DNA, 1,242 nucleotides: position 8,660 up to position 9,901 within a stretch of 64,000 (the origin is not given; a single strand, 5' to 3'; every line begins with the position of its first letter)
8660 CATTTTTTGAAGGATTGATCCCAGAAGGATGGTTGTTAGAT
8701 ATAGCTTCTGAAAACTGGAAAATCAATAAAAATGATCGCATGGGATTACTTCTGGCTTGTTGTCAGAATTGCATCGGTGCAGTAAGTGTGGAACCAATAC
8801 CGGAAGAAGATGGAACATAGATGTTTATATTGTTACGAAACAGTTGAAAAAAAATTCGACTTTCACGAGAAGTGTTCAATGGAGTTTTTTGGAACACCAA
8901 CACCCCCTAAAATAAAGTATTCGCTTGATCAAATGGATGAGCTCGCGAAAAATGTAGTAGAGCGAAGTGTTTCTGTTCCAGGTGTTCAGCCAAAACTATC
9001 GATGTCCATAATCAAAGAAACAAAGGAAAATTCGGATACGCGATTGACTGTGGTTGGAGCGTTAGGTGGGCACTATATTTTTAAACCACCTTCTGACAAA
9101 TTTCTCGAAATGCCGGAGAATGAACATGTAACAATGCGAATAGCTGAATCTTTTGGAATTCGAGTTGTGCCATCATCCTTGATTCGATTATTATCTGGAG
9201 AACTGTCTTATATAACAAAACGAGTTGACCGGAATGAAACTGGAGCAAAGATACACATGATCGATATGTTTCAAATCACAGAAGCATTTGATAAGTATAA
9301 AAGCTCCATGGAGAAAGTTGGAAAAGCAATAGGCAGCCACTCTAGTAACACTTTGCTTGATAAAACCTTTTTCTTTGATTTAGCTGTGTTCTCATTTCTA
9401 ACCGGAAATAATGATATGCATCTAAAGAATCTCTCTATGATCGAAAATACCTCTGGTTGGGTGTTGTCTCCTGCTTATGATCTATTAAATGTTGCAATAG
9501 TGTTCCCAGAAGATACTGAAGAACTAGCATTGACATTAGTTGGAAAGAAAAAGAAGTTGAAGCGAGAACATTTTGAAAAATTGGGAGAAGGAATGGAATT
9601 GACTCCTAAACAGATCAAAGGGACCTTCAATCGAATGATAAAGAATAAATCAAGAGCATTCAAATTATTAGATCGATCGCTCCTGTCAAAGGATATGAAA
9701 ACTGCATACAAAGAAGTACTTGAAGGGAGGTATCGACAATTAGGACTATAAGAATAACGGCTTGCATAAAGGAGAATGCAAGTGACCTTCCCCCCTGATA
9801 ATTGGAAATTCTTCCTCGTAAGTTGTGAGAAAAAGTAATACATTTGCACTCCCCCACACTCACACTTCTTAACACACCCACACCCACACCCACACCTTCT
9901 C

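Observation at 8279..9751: Tripartite HipB-HipS-HipT-like toxin-antitoxin with a naturally split HipA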

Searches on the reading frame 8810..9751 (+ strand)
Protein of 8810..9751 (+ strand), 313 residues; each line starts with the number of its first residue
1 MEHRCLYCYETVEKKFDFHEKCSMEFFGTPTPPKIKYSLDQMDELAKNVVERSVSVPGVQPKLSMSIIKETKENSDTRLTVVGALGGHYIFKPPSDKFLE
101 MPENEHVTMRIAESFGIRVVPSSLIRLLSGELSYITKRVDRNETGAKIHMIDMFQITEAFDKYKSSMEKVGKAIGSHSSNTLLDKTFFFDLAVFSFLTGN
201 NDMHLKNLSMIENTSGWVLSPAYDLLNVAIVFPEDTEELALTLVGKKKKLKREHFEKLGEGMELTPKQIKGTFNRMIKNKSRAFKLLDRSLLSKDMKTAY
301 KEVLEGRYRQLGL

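Call 3: search_protein_families(library=pfam, proteins=[window:8810-9751:+], max_evalue=0.1)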
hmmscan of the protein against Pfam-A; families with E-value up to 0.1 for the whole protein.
window:8810-9751:+ (313 aa): 2 families
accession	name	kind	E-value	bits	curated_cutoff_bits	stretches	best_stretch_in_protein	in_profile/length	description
PF07804.18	HipA_C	-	2.5e-42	145.4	30.5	1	55-279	2-208/213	HipA-like C-terminal domain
PF13725.12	tRNA_bind_2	-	0.097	12.8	27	0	250-301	116-167/233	Possible tRNA binding domain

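Call 4: search_protein_families(library=ncbifam, proteins=[window:8810-9751:+], max_evalue=0.1)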
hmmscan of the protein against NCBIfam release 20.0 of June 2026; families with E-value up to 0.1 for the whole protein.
window:8810-9751:+ (313 aa): 1 family
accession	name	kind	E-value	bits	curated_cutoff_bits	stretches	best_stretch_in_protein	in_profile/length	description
NF007297.0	PRK09775.1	equivalog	1.2e-08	34.1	401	1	95-244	239-387/446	type II toxin-antitoxin system HipA family toxin YjjJ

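Call 12: search_solved_structures(query=window:8810-9751:+, max_evalue=0.01, show_alignments=3)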
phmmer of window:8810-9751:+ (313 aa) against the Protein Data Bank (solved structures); distinct sequences matched with E-value up to 0.01: 10.
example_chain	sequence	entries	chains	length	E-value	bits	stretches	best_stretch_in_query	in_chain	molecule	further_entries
7vkb_A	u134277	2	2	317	7.9e-38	133.4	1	42-311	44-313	HipA_C domain-containing protein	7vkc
8ezr_B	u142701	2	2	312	8.1e-38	133.4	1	42-311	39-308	HipT(Lp)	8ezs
7wcf_A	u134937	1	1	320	3.1e-37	131.5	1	42-311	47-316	HipA_C domain-containing protein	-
7ab4_C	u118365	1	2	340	1.5e-16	63.6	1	44-295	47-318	HipA_C domain-containing protein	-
7ab3_C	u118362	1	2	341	3.7e-16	62.3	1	51-295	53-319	HipA_C domain-containing protein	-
7ab5_C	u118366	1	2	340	1e-15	60.9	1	44-295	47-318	HipA_C domain-containing protein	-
4pu5_A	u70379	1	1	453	6e-07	32.1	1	54-241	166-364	Toxin-antitoxin system toxin HipA family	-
4pu3_A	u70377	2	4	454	6e-07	32.1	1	54-241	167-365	Toxin-antitoxin system toxin HipA family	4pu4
2wiu_A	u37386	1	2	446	0.0029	20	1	101-229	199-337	PROTEIN HIPA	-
3tpd_A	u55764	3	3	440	0.0029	20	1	101-229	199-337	Serine/threonine-protein kinase HipA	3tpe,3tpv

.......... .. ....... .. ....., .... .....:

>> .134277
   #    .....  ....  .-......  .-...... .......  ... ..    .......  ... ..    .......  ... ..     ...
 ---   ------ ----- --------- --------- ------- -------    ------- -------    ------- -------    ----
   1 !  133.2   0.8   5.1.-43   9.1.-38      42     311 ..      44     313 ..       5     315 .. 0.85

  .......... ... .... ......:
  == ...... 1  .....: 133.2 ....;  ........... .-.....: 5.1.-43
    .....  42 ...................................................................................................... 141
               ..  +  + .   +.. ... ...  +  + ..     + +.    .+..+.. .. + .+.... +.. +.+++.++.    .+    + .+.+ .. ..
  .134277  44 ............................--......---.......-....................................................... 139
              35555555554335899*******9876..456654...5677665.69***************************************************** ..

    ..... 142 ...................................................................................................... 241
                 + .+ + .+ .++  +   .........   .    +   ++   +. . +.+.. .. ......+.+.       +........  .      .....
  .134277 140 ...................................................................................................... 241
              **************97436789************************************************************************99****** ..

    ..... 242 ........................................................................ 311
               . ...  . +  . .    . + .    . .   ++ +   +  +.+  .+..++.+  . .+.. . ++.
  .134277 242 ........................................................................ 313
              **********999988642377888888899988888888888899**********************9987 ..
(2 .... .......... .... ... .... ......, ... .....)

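Call 15: find_homologous_proteins(query=window:8810-9751:+, max_evalue=0.00001)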
Query window:8810-9751:+ (313 aa): 7935 proteins with E <= 0.00001 among 8000 candidates; the best 120 are listed.
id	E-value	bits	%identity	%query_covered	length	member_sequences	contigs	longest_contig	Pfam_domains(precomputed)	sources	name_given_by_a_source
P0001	1.1e-204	696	100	100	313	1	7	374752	PF07804.19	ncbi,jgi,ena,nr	ncbi:MAG: HipA domain-containing protein [Bacteroidetes bacterium]|nr:HipA domain-containing protein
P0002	7.3e-193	657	93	100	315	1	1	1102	PF07804.19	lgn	-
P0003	2.3e-192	656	93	100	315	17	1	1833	PF07804.19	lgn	-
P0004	2.5e-192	655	93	100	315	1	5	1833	PF07804.19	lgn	-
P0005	2.2e-190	649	92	100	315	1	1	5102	PF07804.19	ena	-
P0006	1.1e-186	637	90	100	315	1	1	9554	PF07804.19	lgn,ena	-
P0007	1.3e-185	633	100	93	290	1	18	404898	PF07804.19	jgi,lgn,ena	jgi:serine/threonine-protein kinase HipA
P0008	7.4e-184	628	89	100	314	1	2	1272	PF07804.19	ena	-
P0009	9.3e-184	627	89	100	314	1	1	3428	PF07804.19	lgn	-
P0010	1.0e-183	627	89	100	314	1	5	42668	PF07804.19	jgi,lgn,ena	-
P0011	1.4e-183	627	89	100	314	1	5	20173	PF07804.19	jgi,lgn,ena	-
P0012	1.5e-183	627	88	100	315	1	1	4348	PF07804.19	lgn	-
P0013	2.1e-183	626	89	100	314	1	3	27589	PF07804.19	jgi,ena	-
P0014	9.1e-183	624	100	90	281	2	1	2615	PF07804.19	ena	-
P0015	7.9e-181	618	87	100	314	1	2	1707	PF07804.19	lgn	-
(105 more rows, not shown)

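Call 18: find_encoding_contigs(protein=P0001, flank=6000, max_places=6)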
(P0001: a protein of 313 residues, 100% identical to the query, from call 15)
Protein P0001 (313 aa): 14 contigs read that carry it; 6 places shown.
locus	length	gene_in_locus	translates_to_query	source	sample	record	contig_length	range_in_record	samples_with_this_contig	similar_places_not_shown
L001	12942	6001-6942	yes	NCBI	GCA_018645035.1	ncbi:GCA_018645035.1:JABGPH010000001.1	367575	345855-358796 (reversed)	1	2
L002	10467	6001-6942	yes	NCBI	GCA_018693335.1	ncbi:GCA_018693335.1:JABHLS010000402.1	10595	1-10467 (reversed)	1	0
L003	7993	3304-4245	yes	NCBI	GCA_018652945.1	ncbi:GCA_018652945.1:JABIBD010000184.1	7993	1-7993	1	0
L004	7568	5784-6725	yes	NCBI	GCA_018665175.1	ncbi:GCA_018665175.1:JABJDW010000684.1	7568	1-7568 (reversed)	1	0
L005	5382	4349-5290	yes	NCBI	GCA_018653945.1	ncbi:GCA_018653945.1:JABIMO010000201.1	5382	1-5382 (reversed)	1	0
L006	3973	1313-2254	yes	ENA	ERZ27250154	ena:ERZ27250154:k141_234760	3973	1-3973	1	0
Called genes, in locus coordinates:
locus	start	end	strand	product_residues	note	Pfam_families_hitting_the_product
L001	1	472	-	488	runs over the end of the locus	PF10633:NPCBM_assoc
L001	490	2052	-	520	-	PF02321:OEP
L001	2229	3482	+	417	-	PF00512:HisKA, PF02518:HATPase_c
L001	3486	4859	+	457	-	PF00072:Response_reg, PF00158:Sigma54_activat, PF01078:Mg_chelatase (faint), PF14532:Sigma54_activ_2, PF07728:AAA_5, PF25601:AAA_lid_14, PF02954:HTH_8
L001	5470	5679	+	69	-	PF13560:HTH_31, PF12844:HTH_19 (weak), PF01381:HTH_3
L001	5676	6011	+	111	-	PF13657:Couple_hipA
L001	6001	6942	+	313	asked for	PF07804:HipA_C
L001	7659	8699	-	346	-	-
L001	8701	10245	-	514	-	PF00884:Sulfatase, PF01663:Phosphodiest (faint), PF16347:SGSH_C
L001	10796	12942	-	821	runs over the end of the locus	PF00657:Lipase_GDSL, PF13472:Lipase_GDSL_2, PF13088:BNR_2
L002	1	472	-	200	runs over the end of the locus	?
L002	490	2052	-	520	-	PF02321:OEP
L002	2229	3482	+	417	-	PF00512:HisKA, PF02518:HATPase_c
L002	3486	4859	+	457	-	PF00072:Response_reg, PF00158:Sigma54_activat, PF01078:Mg_chelatase (faint), PF14532:Sigma54_activ_2, PF07728:AAA_5, PF25601:AAA_lid_14, PF02954:HTH_8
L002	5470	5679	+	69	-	PF13560:HTH_31, PF12844:HTH_19 (weak), PF01381:HTH_3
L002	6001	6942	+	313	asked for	PF07804:HipA_C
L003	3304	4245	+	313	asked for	PF07804:HipA_C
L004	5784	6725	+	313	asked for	PF07804:HipA_C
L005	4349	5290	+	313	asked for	PF07804:HipA_C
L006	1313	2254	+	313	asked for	PF07804:HipA_C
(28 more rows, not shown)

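Call 19: find_related_loci(query=window:8810-9751:+, collection=genome_contigs, flank=5000)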
Query window:8810-9751:+ (313 aa) in genome_contigs; peptide patterns used: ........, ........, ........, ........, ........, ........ (x = any residue, [..] = any of these).
600 stretches matched a pattern (row limit reached: there are more); 586 encode a relative of the query (tblastn E <= 1e-3); the best 80 are kept; 80 distinct loci.
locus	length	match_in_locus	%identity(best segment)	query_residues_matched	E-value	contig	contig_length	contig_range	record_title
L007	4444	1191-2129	92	1-313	0e+0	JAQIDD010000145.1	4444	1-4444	MAG: Candidatus Delongbacteria bacterium isolate GH39 k119_256567, whole genome shotgun sequence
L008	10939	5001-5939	83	1-313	0e+0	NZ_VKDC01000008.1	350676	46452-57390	Fulvivirga sp. M361 scaffold8, whole genome shotgun sequence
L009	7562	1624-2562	81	1-313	3e-177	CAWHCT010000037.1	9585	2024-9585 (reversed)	MAG: uncultured Flavobacteriaceae bacterium isolate MFD03551.bin.2.119 genome assembly, contig: contig_76065, whole geno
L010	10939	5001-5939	81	1-313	3e-177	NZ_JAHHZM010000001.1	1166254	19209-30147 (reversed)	Echinicola shivajiensis strain AK12 Scaffold1_1, whole genome shotgun sequence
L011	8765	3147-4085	81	1-313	5e-176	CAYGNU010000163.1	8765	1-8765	MAG TPA_asm: uncultured Roseivirgaceae bacterium isolate ERP117304_co1_21 genome assembly, contig: NODE_7159_length_8765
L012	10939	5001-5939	81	1-313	2e-174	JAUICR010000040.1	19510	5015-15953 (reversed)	MAG: Bacteroidia bacterium isolate 7_bin.40 NODE_2623_length_19510_cov_0.991229, whole genome shotgun sequence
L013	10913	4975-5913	80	1-313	9e-175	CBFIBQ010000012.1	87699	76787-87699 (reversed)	MAG: Salibacteraceae bacterium isolate Co_bin_522_indstr genome assembly, contig: Co_bin_522_indstr_c12, whole genome sh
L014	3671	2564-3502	80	1-313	0e+0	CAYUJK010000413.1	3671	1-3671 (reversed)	MAG TPA_asm: uncultured Roseivirgaceae bacterium isolate SRP268622_co1_13 genome assembly, contig: NODE_64853_length_367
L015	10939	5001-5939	79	1-313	1e-170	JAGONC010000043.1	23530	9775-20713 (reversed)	MAG: Lentimicrobiaceae bacterium isolate Go_SlDig_bin_446 Go_SlDig_6051_length_23530_cov_6.708926, whole genome shotgun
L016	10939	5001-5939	79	1-313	3e-170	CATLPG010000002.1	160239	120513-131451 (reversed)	MAG: uncultured Saccharospirillaceae bacterium isolate SRR3960575_bin.9_MetaWRAP_v1.3_MAG genome assembly, contig: ERZ50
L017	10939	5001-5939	77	1-313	7e-170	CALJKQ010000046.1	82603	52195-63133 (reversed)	MAG TPA_asm: uncultured Saprospiraceae bacterium isolate SRR6231192_bin.43_CONCOCT_v1.1_MAG genome assembly, contig: ERZ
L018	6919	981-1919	79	1-313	1e-167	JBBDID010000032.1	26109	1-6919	MAG: Crocinitomicaceae bacterium isolate LejiaA_38_25 Lejia_A_2885_length_26109_cov_18, whole genome shotgun sequence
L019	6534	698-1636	79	1-313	1e-167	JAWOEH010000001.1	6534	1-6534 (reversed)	MAG: Bacteroidales bacterium isolate BLK5-3.bin.159 k191_2248083, whole genome shotgun sequence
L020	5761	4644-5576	76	1-311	1e-168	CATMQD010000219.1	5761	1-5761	MAG: uncultured Flavobacteriales bacterium isolate SRR3963982_bin.11_MetaWRAP_v1.3_MAG genome assembly, contig: ERZ50527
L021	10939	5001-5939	77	1-313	9e-166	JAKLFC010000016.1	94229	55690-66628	MAG: Bacteroidetes bacterium isolate RA.bin148 RA.bin148_16, whole genome shotgun sequence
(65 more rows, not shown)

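Call 20: search_solved_structures(query=window:8810-9751:+, max_evalue=1e-10, show_alignments=5)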
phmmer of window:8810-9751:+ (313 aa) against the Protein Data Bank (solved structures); distinct sequences matched with E-value up to 1e-10: 6.
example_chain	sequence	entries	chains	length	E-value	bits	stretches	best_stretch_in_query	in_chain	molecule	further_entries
7vkb_A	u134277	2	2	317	7.9e-38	133.4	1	42-311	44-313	HipA_C domain-containing protein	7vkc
8ezr_B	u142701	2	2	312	8.1e-38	133.4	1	42-311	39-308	HipT(Lp)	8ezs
7wcf_A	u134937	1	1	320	3.1e-37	131.5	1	42-311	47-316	HipA_C domain-containing protein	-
7ab4_C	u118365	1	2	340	1.5e-16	63.6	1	44-295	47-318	HipA_C domain-containing protein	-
7ab3_C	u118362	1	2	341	3.7e-16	62.3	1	51-295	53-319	HipA_C domain-containing protein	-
7ab5_C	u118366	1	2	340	1e-15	60.9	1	44-295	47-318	HipA_C domain-containing protein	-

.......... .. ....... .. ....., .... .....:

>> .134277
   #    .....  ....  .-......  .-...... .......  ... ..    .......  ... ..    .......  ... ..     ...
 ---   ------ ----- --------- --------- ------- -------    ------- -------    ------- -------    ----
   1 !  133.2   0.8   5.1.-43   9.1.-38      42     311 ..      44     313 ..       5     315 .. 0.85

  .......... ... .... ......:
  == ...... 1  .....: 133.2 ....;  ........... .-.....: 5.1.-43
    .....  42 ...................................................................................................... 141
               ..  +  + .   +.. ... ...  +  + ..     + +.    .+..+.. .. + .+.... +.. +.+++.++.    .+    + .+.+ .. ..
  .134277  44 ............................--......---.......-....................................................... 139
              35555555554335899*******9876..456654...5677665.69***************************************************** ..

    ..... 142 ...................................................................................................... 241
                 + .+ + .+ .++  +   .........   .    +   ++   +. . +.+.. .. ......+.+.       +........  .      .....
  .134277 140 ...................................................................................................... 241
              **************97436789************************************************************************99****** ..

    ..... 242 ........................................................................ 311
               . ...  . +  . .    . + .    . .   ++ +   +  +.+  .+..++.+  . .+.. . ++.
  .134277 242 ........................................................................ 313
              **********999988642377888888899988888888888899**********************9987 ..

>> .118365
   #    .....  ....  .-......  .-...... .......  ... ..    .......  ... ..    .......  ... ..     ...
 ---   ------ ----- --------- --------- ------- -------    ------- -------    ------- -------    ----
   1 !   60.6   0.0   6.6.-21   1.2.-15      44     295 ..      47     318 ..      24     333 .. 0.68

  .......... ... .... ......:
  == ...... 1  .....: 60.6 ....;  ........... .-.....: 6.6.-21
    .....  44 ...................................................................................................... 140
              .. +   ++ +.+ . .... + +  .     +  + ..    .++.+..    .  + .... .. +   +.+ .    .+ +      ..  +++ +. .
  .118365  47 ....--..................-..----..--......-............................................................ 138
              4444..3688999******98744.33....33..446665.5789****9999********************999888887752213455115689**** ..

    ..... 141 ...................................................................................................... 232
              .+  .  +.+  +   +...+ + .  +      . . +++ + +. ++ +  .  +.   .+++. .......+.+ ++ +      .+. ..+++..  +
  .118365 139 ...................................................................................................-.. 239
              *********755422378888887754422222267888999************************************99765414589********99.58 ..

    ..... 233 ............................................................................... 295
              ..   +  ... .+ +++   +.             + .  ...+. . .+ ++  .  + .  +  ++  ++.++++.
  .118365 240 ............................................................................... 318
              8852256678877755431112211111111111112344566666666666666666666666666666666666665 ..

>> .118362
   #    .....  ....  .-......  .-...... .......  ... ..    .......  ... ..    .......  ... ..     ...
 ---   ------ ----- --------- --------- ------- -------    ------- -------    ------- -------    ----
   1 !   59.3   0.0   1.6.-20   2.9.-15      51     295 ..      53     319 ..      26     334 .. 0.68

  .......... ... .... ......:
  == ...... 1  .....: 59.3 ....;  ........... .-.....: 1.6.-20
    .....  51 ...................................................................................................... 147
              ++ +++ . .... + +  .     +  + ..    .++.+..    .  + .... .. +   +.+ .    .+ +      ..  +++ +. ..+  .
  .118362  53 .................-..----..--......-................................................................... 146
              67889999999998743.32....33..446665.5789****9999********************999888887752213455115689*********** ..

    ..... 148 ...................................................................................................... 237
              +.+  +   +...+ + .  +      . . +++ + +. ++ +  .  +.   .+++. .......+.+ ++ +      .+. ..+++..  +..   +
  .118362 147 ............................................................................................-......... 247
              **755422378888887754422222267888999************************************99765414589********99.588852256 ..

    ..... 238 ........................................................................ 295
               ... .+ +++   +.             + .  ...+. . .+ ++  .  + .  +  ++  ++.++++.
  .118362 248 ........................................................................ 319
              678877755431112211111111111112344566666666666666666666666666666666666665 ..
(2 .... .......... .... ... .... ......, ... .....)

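Call 48: search_protein_representatives(protein=window:8810-9751:+)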
Query: 313 residues. Proteins with E-value up to 0.001 (for the whole library): 4369; up to 1e-10: 1343; up to 1e-30: 264. The best 150 are listed.
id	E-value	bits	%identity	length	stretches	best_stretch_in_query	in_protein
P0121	1.6e-116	404.9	62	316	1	1-313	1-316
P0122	2.4e-92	325.5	71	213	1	101-312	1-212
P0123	3.5e-91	321.7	51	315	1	4-307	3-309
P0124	4.3e-81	288.6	71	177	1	1-176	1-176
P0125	2.9e-80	285.9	49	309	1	1-309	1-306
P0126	3.3e-77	275.8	47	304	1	22-302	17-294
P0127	2.3e-74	266.5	45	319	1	4-313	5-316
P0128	2.8e-70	253.1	45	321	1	3-313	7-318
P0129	5.8e-70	252.1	46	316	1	4-307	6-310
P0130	1.0e-69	251.3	44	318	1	5-308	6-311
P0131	1.2e-68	247.7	46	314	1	4-308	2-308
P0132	1.3e-68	247.7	47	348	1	3-276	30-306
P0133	1.5e-68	247.4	44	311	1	1-309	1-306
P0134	1.6e-68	247.3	46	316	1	1-309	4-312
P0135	3.9e-68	246.0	43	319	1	3-309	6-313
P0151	1.4e-60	221.3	41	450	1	3-308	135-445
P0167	2.6e-56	207.2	41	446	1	4-311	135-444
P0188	3.4e-51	190.5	39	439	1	4-310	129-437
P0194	1.8e-50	188.1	40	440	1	2-309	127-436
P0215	3.7e-47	177.2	37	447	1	4-311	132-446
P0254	1.1e-41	159.3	37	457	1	4-308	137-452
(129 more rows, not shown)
